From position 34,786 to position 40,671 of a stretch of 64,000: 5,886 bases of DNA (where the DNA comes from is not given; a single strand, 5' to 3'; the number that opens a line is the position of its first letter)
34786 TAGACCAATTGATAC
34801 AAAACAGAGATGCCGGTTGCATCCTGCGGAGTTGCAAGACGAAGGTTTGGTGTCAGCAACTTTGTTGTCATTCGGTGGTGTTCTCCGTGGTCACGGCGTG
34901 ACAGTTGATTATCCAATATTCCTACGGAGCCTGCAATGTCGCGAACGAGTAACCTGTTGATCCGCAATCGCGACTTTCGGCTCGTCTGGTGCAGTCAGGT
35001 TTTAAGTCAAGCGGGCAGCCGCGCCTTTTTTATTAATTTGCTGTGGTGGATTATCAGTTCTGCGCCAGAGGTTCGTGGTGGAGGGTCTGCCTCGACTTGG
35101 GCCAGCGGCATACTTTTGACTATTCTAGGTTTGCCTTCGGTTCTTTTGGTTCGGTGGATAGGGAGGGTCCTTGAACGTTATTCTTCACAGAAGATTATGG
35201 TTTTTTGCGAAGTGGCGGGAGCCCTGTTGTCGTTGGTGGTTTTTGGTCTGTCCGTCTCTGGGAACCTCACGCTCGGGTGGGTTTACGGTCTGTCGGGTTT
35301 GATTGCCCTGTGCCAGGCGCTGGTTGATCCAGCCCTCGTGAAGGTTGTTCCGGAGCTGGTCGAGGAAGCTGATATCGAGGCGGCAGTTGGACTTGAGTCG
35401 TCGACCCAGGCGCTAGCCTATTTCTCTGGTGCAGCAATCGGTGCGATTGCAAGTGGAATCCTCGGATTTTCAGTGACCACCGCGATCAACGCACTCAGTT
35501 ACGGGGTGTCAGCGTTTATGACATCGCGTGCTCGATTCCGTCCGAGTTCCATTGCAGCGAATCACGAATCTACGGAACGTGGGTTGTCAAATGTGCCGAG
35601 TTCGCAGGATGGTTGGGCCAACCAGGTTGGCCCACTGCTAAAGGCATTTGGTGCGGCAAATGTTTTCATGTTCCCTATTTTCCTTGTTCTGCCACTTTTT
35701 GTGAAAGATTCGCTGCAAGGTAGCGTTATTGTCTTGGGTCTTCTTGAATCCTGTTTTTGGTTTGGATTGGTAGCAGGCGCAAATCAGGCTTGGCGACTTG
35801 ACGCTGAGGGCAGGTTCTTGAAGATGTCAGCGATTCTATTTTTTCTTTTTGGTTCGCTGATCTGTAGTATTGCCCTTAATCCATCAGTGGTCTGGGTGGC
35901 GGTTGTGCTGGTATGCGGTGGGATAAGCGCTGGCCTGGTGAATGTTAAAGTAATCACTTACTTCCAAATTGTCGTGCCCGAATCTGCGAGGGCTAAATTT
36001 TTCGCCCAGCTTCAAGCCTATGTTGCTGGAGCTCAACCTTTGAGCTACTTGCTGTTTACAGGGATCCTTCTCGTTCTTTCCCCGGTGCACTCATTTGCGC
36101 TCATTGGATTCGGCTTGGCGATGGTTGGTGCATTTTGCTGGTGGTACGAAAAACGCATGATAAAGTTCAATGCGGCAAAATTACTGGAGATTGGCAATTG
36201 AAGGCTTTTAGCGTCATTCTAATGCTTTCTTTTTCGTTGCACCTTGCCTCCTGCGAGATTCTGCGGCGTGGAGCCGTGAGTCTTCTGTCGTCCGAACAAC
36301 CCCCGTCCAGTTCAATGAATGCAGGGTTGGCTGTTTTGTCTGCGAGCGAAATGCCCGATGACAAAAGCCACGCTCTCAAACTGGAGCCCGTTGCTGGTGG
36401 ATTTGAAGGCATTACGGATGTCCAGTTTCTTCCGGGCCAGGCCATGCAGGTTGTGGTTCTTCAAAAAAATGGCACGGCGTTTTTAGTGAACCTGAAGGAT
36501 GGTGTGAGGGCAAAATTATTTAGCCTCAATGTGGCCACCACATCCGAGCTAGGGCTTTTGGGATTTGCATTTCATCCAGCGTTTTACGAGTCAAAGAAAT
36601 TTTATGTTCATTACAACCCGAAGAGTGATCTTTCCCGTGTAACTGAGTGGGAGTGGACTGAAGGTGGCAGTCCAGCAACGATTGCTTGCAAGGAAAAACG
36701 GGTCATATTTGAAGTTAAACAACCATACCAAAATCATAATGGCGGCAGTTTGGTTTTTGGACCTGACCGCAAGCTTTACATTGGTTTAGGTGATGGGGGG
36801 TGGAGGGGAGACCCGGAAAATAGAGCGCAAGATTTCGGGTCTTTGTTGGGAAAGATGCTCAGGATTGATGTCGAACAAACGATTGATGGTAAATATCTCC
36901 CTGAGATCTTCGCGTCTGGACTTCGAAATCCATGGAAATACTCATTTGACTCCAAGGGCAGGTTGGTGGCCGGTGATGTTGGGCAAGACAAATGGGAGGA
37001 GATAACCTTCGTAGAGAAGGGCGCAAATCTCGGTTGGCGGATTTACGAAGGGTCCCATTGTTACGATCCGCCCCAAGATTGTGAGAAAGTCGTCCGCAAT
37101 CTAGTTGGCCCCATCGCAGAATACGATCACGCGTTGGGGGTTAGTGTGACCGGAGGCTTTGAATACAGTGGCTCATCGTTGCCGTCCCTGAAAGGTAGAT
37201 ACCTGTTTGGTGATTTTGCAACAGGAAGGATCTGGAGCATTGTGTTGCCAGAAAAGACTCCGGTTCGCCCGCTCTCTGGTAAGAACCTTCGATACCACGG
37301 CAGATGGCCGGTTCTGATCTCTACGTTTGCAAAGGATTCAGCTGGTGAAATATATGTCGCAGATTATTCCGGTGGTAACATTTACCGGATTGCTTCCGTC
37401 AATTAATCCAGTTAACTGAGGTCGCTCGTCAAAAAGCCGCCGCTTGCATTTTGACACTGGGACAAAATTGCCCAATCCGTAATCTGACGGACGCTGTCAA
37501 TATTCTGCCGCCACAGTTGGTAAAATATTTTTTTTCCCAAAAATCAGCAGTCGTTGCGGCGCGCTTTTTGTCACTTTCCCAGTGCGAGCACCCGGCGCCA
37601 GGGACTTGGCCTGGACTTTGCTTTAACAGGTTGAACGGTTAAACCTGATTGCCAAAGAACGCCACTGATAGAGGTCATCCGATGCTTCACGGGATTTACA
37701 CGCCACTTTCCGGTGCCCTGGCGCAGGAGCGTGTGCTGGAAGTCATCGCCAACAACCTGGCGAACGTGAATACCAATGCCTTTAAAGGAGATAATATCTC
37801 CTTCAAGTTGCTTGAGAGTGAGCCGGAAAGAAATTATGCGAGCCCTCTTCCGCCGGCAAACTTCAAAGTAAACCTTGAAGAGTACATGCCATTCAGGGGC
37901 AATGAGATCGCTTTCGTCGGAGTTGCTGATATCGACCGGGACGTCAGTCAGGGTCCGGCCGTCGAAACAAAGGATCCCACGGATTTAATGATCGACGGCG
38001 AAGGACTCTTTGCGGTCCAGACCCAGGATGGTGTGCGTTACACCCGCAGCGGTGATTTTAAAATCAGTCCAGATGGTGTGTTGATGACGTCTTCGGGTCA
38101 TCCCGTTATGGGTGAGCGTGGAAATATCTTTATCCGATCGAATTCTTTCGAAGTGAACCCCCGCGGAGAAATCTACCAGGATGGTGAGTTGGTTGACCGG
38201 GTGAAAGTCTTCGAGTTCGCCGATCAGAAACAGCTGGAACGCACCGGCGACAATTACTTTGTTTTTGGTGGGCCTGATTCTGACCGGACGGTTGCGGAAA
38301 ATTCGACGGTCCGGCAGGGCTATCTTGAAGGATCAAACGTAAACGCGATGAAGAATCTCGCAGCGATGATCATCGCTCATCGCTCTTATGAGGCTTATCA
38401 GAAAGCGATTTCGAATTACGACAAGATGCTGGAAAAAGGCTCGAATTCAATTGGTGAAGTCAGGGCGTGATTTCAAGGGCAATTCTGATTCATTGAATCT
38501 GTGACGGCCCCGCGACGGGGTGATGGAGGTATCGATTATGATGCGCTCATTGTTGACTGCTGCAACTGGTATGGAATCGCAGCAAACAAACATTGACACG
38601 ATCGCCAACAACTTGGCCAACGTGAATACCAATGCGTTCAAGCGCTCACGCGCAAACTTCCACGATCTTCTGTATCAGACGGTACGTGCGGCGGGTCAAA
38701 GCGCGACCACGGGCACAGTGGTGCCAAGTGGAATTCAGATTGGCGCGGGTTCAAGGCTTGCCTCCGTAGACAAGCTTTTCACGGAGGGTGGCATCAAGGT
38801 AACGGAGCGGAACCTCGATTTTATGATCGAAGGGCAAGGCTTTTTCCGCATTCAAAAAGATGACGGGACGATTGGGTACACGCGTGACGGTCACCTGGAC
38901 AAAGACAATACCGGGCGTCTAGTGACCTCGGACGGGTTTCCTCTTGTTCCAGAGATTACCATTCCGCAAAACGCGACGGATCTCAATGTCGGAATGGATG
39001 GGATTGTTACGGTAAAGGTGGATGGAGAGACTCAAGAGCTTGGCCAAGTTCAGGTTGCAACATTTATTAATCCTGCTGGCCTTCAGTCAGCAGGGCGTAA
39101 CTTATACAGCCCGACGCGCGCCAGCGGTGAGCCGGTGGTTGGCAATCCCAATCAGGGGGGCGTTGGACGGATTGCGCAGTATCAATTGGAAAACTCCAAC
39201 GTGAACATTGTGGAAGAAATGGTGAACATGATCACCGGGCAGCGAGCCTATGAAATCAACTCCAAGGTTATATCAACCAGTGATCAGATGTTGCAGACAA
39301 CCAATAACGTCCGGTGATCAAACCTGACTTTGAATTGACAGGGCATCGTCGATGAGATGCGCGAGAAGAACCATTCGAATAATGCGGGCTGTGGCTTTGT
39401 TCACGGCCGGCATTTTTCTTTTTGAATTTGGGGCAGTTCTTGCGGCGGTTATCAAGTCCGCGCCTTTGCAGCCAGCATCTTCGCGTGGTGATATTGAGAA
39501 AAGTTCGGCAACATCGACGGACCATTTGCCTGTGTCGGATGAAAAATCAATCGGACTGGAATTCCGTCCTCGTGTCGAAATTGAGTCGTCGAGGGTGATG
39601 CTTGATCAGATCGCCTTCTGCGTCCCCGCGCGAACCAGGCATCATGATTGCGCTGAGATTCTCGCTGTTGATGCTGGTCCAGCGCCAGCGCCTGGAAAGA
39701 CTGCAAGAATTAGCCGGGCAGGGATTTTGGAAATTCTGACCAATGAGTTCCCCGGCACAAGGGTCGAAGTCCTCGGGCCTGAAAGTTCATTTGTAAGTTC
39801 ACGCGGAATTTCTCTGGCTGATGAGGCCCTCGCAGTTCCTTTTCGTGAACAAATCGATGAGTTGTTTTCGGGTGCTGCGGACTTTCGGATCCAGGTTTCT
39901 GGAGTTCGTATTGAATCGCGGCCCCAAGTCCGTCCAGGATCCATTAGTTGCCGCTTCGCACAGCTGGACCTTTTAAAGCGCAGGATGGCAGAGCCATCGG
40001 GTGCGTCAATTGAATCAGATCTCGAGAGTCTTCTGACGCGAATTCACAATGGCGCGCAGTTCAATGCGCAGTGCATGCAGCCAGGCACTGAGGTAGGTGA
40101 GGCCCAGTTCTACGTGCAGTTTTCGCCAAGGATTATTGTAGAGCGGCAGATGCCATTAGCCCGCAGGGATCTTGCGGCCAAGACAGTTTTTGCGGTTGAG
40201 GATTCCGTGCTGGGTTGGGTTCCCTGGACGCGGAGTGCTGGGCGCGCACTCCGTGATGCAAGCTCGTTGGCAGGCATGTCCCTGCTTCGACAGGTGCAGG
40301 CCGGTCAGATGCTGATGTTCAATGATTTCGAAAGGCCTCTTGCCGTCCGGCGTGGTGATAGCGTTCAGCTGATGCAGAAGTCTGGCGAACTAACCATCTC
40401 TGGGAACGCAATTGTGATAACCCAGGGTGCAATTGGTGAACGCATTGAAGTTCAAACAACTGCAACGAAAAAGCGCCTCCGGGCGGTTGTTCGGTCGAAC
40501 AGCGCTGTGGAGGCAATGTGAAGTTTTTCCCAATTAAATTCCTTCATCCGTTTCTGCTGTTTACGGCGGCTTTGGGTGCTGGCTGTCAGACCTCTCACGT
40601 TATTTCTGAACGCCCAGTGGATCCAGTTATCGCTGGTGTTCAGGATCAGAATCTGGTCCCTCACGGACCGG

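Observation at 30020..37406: Orphan LuxC/LuxE-type acyl activation-reduction operon with GNAT, MFS exporter and PQQ dehydrogenase, wedged between flagellin and the flg operon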

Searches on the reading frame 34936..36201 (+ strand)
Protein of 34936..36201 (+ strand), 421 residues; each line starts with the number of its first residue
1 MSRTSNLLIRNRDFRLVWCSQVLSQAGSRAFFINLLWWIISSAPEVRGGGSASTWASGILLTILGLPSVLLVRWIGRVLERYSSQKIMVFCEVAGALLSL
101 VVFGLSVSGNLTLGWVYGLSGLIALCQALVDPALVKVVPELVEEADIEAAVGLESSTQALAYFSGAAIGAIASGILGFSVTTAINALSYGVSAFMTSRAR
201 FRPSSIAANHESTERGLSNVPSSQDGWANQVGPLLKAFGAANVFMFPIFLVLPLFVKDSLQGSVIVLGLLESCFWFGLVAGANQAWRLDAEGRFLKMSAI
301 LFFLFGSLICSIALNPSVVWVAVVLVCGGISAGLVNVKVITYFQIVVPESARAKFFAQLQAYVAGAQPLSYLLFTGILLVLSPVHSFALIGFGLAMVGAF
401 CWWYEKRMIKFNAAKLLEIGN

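Call 3: search_protein_families(library=pfam, proteins=[window:34936-36201:+], max_evalue=0.01)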
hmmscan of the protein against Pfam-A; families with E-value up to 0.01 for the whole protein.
window:34936-36201:+ (421 aa): 2 families
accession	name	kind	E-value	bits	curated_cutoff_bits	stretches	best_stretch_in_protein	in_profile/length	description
PF07690.21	MFS_1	-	9.1e-17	61.4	33.4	1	18-360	2-336/347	Major Facilitator Superfamily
PF05977.19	MFS_3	-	1.6e-13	50.4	27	1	9-373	7-362/524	Transmembrane secretion effector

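Call 4: search_protein_families(library=ncbifam, proteins=[window:34936-36201:+], max_evalue=0.01)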
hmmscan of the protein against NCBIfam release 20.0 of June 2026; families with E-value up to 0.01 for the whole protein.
window:34936-36201:+ (421 aa): 7 families
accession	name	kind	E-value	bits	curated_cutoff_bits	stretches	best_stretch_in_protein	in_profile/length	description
TIGR00900.1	2A0121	subfamily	5.9e-29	101.5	319.6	1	14-373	1-355/364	H+ Antiporter protein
NF000246.1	macrolide_MefC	exception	2.9e-08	33.2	870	1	16-396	12-386/407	macrolide efflux MFS transporter Mef(C)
NF006386.0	PRK08633.1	equivalog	9.9e-07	26.8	1221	1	46-395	39-400/1147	acyl-[ACP]--phospholipid O-acyltransferase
NF000245.1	macrolide_MefA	exception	3.7e-06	26.2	675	1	13-373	10-365/405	macrolide efflux MFS transporter Mef(A)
NF007792.0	PRK10489.1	equivalog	7.7e-06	25.2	324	1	51-411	48-405/419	enterobactin transporter EntS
NF000154.1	macrolide_MefEN2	exception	0.00066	19.1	800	1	65-344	51-331/401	macrolide efflux MFS transporter Mef(En2)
TIGR00880.1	2_A_01_02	superfamily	0.0062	16.7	131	1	58-197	1-135/141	multidrug resistance protein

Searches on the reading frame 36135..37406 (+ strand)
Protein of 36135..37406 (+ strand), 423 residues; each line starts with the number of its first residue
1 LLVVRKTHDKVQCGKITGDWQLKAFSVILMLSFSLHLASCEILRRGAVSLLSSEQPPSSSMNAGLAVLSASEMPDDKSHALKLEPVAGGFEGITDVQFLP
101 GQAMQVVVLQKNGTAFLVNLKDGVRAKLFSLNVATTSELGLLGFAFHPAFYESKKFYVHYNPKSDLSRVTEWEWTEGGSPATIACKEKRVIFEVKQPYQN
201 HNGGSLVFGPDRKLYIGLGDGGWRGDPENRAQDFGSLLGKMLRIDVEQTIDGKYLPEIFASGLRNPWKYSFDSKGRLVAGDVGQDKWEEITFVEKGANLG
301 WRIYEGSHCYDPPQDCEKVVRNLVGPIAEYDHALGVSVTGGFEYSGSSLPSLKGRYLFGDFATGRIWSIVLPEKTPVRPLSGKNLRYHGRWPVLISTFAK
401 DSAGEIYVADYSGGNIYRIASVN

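Call 3: search_protein_families(library=pfam, proteins=[window:36135-37406:+], max_evalue=0.01)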
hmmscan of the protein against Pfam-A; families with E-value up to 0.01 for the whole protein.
window:36135-37406:+ (423 aa): 1 family
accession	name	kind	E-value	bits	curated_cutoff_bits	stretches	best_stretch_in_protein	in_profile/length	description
PF07995.17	GSDH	-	3.2e-34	119.2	25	1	95-377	6-294/332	Glucose / Sorbosone dehydrogenase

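Call 4: search_protein_families(library=ncbifam, proteins=[window:36135-37406:+], max_evalue=0.01)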
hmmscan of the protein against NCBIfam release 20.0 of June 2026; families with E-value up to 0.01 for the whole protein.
window:36135-37406:+ (423 aa): 3 families
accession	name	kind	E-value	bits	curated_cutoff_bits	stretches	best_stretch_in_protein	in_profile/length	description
TIGR03606.1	non_repeat_PQQ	subfamily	5.6e-14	51.8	434.55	1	79-302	18-268/454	glucose/sorbosone family PQQ-dependent dehydrogenase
TIGR02604.1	Piru_Ver_Nterm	subfamily_domain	0.0002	20.9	122.2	1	193-410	116-338/367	PVC-type heme-binding CxxCH protein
NF033206.1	ScyE_fam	subfamily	0.0053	16.3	80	0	258-286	2-30/333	ScyD/ScyE family protein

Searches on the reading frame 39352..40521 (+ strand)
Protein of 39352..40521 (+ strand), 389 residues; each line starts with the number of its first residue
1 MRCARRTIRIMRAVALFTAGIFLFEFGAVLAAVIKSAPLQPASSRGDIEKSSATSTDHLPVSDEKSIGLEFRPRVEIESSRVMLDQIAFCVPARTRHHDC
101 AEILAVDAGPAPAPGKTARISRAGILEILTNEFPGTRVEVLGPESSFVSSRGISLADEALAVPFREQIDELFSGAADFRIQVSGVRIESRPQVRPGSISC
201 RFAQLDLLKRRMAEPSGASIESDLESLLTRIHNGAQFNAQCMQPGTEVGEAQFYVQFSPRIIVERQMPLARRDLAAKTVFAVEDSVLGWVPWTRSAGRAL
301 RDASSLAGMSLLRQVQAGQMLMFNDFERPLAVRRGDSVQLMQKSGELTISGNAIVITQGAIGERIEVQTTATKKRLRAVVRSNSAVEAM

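Call 70: search_protein_families(library=pfam, proteins=[window:39352-40521:+], max_evalue=0.0001)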
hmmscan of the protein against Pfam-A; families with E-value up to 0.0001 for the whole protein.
window:39352-40521:+ (389 aa): 1 family
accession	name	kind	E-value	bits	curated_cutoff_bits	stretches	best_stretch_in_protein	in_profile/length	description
PF13144.11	ChapFlgA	-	1.2e-17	64.6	23.8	1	266-387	2-121/122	Chaperone for flagella basal body P-ring formation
